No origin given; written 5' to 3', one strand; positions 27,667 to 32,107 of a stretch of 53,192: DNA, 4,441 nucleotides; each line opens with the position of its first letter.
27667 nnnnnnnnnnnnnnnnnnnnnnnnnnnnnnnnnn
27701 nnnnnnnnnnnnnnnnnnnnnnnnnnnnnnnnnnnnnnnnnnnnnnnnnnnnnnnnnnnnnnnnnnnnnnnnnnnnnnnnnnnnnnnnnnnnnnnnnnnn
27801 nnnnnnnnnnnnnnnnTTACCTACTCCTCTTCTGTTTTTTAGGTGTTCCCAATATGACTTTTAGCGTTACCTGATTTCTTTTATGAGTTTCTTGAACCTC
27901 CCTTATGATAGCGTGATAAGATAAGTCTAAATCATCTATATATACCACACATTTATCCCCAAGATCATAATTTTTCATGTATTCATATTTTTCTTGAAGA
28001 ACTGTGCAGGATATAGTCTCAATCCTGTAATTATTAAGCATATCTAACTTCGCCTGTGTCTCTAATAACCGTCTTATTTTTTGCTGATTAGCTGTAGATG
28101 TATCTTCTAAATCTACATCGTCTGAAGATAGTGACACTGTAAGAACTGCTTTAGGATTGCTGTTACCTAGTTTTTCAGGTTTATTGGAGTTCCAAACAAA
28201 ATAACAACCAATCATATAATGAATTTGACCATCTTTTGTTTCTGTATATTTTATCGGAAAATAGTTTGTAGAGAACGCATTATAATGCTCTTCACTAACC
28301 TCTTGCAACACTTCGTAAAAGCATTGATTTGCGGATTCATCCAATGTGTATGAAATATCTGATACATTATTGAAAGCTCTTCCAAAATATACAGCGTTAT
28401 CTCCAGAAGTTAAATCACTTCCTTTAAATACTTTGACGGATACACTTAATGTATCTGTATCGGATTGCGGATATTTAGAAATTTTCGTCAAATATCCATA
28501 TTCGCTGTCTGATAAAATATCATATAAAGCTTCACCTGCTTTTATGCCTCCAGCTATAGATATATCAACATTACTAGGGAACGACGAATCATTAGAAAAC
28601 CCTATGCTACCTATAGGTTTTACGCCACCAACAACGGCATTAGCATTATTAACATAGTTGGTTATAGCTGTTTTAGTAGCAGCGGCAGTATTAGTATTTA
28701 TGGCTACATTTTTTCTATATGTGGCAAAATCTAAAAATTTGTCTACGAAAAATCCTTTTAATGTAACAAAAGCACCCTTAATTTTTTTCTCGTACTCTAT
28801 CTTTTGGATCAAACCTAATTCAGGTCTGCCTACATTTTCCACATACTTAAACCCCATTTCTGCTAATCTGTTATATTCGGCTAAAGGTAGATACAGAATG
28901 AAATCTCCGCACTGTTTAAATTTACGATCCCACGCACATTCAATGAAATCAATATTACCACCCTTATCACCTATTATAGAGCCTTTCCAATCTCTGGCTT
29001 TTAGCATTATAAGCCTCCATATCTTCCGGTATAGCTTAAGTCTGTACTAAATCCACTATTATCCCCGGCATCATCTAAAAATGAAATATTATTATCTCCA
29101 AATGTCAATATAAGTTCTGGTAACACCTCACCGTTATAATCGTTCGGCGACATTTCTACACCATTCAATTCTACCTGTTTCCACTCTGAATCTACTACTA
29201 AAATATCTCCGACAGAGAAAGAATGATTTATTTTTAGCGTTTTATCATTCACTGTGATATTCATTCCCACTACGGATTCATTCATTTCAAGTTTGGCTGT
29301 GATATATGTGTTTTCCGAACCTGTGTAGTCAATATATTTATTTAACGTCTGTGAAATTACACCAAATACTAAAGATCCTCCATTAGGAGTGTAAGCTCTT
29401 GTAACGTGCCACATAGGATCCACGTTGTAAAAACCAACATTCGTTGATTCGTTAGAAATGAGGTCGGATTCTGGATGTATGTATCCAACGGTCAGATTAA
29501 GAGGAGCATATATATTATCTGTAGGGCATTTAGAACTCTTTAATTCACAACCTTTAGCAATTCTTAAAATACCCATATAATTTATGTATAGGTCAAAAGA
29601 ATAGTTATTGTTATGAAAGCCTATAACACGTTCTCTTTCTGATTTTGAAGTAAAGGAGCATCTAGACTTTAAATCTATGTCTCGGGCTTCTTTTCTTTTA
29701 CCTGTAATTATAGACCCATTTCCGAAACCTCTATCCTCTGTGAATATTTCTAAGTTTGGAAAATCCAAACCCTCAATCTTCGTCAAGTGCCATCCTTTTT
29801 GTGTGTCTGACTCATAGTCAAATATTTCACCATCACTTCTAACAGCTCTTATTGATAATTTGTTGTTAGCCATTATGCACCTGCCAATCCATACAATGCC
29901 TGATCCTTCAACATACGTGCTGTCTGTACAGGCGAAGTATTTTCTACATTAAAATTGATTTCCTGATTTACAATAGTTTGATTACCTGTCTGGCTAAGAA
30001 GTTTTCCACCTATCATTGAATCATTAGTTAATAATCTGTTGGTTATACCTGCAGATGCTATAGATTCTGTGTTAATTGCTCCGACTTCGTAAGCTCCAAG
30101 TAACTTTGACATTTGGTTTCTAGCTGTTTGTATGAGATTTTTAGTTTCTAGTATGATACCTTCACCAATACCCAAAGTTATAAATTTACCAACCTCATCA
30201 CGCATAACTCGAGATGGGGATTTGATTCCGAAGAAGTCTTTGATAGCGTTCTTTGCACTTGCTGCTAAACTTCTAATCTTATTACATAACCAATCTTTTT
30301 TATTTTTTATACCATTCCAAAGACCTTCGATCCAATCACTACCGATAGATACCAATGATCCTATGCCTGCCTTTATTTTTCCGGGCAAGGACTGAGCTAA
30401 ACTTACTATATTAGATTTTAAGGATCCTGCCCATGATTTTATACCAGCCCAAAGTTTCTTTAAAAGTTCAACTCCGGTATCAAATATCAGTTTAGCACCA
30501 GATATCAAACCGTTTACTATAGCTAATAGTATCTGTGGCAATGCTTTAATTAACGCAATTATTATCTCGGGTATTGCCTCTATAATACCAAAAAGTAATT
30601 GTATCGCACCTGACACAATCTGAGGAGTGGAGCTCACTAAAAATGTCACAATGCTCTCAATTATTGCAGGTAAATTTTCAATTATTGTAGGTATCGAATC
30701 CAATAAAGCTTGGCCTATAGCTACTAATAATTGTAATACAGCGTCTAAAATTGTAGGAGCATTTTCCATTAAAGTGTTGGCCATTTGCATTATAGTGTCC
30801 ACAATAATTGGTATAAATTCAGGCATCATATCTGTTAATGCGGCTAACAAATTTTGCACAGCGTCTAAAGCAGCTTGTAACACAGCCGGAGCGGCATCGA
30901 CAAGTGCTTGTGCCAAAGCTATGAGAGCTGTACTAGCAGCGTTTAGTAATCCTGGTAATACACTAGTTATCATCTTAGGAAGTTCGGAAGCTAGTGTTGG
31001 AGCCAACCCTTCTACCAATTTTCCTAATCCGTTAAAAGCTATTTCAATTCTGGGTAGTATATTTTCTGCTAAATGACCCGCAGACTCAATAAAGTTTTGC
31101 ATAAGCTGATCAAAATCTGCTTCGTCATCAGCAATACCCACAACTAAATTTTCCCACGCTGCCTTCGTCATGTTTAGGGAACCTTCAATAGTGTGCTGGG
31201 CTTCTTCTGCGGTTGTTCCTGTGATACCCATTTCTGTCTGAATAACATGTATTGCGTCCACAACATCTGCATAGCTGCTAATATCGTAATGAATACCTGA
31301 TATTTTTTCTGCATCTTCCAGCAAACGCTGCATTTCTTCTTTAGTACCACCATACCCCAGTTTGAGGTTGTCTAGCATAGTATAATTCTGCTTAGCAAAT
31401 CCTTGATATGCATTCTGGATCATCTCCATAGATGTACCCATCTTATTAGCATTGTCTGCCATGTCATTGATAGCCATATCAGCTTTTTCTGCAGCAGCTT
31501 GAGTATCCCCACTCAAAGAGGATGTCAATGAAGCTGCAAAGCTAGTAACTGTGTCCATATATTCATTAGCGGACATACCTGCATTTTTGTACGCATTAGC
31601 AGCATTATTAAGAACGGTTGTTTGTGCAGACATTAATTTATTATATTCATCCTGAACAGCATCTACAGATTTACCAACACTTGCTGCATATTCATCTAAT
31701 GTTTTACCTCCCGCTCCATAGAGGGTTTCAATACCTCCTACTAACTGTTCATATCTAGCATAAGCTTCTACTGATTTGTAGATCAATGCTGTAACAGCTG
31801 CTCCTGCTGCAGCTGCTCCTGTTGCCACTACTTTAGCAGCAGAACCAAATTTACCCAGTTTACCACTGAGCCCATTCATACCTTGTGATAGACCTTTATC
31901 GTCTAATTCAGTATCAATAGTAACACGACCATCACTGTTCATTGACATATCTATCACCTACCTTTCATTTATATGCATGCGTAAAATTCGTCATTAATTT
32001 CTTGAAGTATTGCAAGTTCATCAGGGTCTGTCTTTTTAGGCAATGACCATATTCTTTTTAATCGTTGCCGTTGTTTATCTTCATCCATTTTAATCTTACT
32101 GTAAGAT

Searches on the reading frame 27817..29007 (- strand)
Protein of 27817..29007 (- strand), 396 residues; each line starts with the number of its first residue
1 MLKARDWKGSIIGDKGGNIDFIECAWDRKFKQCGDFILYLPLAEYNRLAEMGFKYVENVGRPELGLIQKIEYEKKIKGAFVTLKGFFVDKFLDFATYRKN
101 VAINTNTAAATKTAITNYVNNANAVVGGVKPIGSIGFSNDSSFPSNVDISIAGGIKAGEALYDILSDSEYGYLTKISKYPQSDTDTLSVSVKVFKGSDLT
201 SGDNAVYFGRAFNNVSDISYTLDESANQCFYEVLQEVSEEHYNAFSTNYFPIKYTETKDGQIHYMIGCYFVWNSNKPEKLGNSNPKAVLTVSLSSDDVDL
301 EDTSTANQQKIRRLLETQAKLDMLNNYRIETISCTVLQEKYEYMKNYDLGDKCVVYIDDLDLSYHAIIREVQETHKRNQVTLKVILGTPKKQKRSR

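Call 57: search_protein_families(library=phrogs, proteins=[window:27817-29007:-], max_evalue=0.00001)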
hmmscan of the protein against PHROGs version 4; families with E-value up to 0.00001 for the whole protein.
window:27817-29007:- (396 aa): 1 family
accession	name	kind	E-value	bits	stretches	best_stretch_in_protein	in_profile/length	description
phrog_538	-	tail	8.6e-10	38.8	1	301-390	284-377/684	minor tail protein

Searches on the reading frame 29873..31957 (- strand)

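Call 57: search_protein_families(library=phrogs, proteins=[window:29873-31957:-], max_evalue=0.00001)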
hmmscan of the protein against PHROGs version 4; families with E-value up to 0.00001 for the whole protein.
window:29873-31957:- (694 aa): 19 families
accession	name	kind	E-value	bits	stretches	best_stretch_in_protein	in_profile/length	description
phrog_58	-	tail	1.3e-77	263.4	1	21-668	292-1030/1544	tail length tape measure protein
phrog_6900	-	tail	5.6e-72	243.6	1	5-238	33-235/235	tail length tape measure protein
phrog_991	-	tail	2e-59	202.4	1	22-375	250-707/1966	tail length tape measure protein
phrog_3981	-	tail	9.4e-57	194.4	1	109-416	73-369/584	tail length tape measure protein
phrog_5493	-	tail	7.2e-44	151.4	1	100-646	498-1039/1102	tail length tape measure protein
phrog_1204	-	tail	6.9e-40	137.9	3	502-617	1258-1371/1483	tail protein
phrog_1272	-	tail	1.4e-31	110.2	2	527-674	1430-1579/1606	tail length tape measure protein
phrog_4372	-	tail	1.9e-27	96.2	1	341-612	1098-1353/1681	tail length tape measure protein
phrog_305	-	tail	5.1e-26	92.6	1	88-633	207-767/1001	tail length tape measure protein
phrog_1686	-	tail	1.4e-19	70.5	1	514-632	1025-1136/1224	tail length tape measure protein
phrog_4200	-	tail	4.1e-19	69.6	2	284-520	338-582/732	tail length tape measure protein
phrog_26805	-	unknown function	5e-12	45.9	1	385-602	380-589/697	-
phrog_24198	-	unknown function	7.5e-12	46.3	2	422-563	26-170/350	-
phrog_167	-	tail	8.7e-12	44.6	2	23-435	247-618/1555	tail length tape measure protein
phrog_25849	-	unknown function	1.9e-09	37.6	1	533-627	388-478/544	-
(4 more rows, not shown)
